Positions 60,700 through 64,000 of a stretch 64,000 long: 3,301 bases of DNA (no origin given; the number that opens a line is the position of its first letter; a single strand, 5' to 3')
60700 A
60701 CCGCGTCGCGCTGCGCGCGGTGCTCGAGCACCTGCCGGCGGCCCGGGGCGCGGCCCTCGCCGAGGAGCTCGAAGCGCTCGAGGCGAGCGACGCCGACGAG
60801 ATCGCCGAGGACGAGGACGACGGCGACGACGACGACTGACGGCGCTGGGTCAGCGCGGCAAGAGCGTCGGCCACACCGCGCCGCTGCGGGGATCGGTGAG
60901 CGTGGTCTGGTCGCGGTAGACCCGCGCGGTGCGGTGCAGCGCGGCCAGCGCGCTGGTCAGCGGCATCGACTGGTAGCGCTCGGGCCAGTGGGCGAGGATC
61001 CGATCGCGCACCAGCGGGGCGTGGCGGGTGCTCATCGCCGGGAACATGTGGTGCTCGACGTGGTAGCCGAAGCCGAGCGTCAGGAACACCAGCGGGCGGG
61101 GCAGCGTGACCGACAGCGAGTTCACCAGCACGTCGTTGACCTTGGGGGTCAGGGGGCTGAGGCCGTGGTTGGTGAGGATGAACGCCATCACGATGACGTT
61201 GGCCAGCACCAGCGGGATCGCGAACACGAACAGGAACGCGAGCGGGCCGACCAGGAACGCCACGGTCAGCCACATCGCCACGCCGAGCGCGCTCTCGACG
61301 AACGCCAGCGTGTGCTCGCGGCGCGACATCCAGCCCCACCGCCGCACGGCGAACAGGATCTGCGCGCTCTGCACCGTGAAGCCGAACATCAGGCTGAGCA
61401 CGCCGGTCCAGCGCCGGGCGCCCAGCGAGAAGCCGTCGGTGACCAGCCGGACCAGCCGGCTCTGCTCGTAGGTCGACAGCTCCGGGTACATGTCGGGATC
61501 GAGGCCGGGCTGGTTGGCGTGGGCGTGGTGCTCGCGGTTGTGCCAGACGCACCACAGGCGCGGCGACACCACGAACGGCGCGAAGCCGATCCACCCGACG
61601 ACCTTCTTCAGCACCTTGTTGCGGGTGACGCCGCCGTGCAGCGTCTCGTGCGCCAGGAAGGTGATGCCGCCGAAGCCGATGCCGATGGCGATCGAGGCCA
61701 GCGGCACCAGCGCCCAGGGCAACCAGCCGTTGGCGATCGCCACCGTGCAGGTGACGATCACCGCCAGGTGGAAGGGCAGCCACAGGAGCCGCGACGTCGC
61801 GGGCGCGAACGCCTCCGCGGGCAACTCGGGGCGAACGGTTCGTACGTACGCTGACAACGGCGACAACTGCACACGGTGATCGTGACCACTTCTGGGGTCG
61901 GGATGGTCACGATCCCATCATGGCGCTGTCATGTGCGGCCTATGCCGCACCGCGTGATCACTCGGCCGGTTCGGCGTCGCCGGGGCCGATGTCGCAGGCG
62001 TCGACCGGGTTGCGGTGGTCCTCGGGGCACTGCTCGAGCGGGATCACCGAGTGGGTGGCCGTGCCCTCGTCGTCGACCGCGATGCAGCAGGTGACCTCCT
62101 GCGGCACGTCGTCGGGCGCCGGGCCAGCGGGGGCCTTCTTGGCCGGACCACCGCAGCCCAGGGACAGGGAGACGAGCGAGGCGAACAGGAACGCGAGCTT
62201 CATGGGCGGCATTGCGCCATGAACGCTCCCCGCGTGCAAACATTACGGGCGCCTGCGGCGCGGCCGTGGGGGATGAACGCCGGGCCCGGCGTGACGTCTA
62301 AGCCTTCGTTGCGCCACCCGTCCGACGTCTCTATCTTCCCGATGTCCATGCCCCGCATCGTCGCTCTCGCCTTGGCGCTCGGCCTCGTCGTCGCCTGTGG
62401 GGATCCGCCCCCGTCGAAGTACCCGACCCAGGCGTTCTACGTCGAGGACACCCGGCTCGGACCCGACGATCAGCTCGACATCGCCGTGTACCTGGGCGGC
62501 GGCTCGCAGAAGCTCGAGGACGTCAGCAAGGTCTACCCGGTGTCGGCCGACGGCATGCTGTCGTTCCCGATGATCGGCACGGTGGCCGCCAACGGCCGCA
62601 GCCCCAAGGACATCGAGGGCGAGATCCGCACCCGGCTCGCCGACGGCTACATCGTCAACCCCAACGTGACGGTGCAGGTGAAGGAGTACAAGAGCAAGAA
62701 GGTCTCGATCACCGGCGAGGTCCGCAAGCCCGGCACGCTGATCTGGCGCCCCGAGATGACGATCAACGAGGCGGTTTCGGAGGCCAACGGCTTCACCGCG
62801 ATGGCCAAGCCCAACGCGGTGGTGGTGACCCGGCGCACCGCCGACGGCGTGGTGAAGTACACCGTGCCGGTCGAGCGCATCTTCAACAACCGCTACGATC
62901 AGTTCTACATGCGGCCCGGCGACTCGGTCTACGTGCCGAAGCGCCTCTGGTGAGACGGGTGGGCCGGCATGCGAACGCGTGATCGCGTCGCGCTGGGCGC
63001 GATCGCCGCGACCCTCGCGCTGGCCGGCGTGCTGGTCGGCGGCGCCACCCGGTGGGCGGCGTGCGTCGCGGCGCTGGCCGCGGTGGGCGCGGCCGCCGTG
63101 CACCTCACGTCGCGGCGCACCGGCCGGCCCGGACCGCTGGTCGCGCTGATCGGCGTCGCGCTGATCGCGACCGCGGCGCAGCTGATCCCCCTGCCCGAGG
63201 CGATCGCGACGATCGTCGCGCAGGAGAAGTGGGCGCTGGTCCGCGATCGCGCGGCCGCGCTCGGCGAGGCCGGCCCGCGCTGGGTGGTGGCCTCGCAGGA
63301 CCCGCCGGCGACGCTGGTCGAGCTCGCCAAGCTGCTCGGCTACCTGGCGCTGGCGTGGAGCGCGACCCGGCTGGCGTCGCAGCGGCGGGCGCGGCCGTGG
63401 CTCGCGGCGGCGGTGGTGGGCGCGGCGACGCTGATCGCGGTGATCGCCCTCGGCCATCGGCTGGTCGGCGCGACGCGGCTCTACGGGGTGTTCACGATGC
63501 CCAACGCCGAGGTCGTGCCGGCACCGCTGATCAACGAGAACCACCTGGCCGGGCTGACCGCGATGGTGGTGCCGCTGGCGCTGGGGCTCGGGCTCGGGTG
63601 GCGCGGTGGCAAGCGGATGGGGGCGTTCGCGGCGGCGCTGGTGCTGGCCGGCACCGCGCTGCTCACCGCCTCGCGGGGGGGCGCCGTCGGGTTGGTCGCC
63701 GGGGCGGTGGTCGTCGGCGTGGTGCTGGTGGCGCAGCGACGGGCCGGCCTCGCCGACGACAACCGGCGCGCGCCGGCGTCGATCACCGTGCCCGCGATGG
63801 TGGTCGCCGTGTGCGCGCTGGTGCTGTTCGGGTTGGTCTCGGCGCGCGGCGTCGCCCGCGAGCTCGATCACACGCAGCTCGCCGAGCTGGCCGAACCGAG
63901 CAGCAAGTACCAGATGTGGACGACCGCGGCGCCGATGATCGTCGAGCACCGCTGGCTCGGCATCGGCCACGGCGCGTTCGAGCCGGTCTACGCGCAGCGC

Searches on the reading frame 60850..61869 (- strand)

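Call 47: search_protein_families(library=pfam, proteins=[window:60850-61869:-], max_evalue=0.001)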
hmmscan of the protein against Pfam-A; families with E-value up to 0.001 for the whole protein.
window:60850-61869:- (339 aa): 1 family
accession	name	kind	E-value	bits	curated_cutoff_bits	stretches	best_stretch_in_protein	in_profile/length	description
PF00487.30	FA_desaturase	-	1.6e-33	117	29.7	1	51-302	2-249/253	Fatty acid desaturase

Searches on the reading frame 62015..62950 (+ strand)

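Call 47: search_protein_families(library=pfam, proteins=[window:62015-62950:+], max_evalue=0.001)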
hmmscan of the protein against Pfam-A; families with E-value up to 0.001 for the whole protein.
window:62015-62950:+ (312 aa): 3 families
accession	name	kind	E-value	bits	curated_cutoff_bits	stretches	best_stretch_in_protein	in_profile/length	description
PF02563.21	Poly_export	-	7.6e-18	64.9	28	1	144-223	5-77/77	Polysaccharide biosynthesis/export protein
PF22461.2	SLBB_2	-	1.3e-12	48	27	1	228-307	1-79/79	SLBB domain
PF10531.15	SLBB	-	9.9e-08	32.1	27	1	229-279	1-50/55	SLBB domain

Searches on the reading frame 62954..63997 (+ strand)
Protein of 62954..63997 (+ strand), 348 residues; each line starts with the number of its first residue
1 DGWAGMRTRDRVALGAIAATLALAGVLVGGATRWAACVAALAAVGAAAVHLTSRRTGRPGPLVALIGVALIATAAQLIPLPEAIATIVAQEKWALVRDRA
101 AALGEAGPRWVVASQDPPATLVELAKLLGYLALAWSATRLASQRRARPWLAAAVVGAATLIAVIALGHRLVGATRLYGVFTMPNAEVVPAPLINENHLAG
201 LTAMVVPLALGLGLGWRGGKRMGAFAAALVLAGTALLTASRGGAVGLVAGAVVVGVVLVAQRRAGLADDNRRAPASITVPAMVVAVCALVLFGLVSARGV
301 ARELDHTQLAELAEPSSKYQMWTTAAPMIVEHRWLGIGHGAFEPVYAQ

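Call 47: search_protein_families(library=pfam, proteins=[window:62954-63997:+], max_evalue=0.001)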
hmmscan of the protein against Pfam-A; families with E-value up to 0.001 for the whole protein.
window:62954-63997:+ (348 aa): 1 family
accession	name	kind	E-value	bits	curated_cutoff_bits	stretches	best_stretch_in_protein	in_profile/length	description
PF04932.20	Wzy_C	-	1.1e-11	45.2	31.7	1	227-342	2-110/149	O-Antigen ligase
